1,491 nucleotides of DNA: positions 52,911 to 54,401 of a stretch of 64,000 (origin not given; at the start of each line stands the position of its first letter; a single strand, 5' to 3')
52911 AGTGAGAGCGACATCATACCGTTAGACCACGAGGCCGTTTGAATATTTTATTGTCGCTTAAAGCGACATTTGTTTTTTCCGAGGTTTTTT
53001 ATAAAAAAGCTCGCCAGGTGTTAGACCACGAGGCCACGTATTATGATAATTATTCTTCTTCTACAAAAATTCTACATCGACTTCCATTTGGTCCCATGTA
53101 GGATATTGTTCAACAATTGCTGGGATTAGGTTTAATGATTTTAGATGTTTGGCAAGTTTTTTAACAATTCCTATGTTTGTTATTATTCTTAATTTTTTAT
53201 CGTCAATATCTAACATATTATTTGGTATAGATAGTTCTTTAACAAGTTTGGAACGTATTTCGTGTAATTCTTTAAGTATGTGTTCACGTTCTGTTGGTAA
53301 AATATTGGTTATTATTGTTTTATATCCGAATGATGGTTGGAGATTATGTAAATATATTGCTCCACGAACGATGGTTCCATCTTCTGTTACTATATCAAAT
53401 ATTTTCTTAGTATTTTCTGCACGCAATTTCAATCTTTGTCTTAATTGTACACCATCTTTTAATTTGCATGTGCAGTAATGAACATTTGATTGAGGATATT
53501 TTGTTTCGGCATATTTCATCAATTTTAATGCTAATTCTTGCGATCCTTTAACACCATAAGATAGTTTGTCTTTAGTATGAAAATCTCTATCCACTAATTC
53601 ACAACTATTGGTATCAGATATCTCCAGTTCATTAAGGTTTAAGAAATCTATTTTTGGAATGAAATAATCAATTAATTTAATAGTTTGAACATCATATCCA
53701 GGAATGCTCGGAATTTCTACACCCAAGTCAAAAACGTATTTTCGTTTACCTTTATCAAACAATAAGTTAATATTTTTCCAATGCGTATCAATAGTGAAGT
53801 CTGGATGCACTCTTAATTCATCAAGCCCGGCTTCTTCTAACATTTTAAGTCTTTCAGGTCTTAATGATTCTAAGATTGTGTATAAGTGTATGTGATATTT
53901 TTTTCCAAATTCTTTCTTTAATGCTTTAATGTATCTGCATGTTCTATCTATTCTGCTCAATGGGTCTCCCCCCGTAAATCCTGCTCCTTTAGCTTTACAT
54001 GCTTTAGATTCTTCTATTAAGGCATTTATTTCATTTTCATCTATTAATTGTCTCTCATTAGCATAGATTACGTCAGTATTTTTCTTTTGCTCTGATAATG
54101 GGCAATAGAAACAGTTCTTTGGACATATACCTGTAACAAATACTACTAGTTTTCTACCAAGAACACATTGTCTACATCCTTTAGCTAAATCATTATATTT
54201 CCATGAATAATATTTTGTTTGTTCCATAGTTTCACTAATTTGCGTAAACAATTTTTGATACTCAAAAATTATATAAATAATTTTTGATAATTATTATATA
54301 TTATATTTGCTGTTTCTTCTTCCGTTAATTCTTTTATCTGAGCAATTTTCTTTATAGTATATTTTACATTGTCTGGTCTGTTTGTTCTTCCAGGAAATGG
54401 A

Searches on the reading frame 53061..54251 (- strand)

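Call 51: search_protein_families(library=ncbifam, proteins=[window:53061-54251:-], max_evalue=0.00001)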
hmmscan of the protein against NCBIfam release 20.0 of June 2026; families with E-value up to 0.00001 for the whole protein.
window:53061-54251:- (396 aa): 4 families
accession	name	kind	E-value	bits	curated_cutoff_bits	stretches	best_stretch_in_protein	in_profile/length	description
TIGR02666.1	moaA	equivalog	4.9e-07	29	284.05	1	34-151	11-123/336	GTP 3',8-cyclase MoaA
TIGR00433.2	bioB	equivalog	3e-06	26.7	225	1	33-146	41-149/307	biotin synthase BioB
TIGR02668.1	moaA_archaeal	equivalog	7.7e-06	25.1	325.25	0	34-161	11-127/303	GTP 3',8-cyclase MoaA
NF001199.0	PRK00164.2-1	equivalog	9.5e-06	25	231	0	35-161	14-129/308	GTP 3',8-cyclase MoaA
